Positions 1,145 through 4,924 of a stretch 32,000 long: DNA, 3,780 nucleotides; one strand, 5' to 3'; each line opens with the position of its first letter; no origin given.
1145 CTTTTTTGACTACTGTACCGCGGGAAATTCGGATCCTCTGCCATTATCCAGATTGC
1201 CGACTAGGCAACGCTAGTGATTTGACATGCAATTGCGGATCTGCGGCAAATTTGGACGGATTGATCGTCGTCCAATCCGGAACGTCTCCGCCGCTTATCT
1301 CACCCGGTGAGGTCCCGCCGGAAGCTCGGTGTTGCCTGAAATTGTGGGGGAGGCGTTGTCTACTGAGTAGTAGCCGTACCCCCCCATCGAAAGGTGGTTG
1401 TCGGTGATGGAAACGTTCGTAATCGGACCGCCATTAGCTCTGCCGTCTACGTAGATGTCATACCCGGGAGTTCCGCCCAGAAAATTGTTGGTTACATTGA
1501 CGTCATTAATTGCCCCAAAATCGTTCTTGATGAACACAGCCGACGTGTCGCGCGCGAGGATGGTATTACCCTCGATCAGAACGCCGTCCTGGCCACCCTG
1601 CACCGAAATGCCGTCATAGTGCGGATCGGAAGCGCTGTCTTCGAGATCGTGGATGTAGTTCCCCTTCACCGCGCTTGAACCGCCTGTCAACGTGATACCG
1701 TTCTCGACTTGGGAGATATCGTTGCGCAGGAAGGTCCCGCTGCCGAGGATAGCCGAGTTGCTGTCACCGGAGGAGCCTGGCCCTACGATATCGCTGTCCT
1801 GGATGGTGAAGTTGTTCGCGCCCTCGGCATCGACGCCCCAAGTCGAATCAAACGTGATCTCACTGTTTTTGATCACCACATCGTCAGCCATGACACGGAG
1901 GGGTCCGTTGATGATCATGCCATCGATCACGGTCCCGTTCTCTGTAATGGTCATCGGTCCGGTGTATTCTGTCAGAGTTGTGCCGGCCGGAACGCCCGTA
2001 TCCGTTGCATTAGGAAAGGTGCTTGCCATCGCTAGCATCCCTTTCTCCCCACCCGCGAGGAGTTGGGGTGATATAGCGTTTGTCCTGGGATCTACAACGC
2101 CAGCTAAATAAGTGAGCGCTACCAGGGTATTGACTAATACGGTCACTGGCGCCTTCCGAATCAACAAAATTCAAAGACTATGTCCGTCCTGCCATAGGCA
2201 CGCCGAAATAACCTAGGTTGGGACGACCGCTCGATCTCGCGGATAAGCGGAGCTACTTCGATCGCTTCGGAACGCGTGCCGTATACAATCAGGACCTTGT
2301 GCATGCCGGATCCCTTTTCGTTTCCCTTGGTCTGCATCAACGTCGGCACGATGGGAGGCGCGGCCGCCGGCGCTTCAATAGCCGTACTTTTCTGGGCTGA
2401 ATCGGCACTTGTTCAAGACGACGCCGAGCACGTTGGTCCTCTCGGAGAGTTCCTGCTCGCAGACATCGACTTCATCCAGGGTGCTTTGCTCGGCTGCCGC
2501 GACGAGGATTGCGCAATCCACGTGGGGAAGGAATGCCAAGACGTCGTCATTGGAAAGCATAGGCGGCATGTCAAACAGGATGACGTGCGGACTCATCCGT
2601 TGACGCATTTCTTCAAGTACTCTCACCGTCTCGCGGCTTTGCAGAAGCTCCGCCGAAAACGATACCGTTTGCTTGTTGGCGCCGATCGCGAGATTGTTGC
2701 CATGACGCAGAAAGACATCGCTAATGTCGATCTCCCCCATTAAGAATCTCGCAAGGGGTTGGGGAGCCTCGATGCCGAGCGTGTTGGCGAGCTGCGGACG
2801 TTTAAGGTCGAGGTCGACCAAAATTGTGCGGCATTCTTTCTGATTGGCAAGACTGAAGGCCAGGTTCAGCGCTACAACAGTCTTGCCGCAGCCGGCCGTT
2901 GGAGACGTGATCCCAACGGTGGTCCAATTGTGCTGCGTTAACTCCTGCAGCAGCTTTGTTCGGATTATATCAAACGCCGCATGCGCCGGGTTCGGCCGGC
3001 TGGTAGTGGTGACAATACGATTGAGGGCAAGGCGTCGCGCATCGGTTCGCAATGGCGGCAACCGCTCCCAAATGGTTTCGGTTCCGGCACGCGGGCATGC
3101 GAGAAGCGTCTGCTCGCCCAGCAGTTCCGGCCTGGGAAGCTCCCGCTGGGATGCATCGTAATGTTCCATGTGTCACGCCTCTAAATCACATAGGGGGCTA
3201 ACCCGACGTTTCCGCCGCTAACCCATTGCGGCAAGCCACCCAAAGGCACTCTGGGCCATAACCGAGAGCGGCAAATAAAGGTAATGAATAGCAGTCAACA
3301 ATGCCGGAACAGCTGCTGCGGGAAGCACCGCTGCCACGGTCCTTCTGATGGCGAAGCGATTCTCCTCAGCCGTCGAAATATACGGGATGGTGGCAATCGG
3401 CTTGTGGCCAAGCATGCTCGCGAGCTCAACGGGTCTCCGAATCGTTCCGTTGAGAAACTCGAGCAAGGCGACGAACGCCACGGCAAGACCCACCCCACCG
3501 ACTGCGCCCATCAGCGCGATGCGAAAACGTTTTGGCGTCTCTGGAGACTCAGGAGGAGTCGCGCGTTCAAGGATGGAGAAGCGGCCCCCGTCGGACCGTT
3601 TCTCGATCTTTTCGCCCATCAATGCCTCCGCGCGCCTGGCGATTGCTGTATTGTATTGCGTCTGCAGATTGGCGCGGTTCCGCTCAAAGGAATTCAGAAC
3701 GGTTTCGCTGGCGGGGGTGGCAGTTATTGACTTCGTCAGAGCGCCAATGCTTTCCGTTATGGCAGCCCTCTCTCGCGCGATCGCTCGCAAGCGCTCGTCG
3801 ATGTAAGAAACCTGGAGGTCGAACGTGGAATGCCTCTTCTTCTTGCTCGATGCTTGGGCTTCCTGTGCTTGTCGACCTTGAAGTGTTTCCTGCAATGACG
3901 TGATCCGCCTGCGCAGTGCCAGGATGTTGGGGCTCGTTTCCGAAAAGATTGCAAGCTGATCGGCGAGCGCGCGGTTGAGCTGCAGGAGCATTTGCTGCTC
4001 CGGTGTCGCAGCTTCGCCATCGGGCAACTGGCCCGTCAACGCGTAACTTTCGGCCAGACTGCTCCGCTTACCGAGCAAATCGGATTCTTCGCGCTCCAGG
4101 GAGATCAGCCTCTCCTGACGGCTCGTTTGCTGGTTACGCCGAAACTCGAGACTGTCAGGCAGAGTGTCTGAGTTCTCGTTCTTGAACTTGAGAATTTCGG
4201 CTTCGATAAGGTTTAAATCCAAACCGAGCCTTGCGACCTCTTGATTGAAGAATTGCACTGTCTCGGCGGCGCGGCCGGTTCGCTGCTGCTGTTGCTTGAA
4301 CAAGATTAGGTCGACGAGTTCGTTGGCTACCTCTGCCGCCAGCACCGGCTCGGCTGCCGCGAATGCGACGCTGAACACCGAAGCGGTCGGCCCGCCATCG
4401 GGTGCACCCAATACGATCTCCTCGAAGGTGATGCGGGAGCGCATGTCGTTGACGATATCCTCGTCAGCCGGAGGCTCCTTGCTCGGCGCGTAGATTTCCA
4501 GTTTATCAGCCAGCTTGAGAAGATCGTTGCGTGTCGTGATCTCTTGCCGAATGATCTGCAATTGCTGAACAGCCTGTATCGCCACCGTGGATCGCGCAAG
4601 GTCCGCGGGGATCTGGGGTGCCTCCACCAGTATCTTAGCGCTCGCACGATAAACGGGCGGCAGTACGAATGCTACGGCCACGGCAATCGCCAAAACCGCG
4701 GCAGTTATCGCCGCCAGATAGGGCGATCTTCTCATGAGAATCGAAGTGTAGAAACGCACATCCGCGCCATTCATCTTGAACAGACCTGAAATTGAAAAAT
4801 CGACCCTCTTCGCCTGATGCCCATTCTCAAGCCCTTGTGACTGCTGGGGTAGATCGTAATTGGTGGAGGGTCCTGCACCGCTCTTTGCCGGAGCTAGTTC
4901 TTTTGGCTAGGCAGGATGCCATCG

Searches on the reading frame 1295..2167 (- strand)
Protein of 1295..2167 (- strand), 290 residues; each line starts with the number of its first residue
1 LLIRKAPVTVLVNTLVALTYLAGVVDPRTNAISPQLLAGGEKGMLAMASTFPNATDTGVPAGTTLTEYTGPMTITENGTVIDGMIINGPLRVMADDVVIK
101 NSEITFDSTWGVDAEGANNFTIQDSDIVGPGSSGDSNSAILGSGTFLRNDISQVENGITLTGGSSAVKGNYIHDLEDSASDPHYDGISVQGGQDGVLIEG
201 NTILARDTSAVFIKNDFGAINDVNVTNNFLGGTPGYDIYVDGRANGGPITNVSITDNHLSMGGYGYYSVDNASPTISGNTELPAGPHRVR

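Call 10: search_protein_families(library=pfam, proteins=[window:1295-2167:-], max_evalue=0.001)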
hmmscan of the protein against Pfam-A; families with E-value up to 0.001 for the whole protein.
window:1295-2167:- (290 aa): 2 families
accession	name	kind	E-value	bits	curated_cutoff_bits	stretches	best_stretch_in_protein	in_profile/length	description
PF13229.12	Beta_helix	-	2.5e-13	50.4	25.9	2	96-244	10-148/158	Right handed beta helix region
PF05048.19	NosD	-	0.00034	20.6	23.6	0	76-239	7-154/212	Periplasmic copper-binding protein (NosD)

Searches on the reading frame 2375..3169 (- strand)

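Call 10: search_protein_families(library=pfam, proteins=[window:2375-3169:-], max_evalue=0.001)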
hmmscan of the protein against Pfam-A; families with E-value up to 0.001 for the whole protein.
window:2375-3169:- (264 aa): 3 families
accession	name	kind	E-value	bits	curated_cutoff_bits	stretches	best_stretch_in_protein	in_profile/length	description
PF13614.12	AAA_31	-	4.1e-09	37.1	27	1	86-212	5-136/177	AAA domain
PF01656.29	CbiA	-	4.6e-08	33.5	25.4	1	87-256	3-84/125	CobQ/CobB/MinD/ParA nucleotide binding domain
PF10609.15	ParA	-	3.5e-07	30.4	27.1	1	85-258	6-178/246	NUBPL iron-transfer P-loop NTPase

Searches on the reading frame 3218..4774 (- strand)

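Call 10: search_protein_families(library=pfam, proteins=[window:3218-4774:-], max_evalue=0.001)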
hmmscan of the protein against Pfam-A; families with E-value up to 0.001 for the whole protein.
window:3218-4774:- (518 aa): 1 family
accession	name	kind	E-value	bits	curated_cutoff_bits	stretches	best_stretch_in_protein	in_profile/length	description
PF02706.20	Wzz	-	1.4e-08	35.4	25.5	1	5-90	4-89/91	Chain length determinant protein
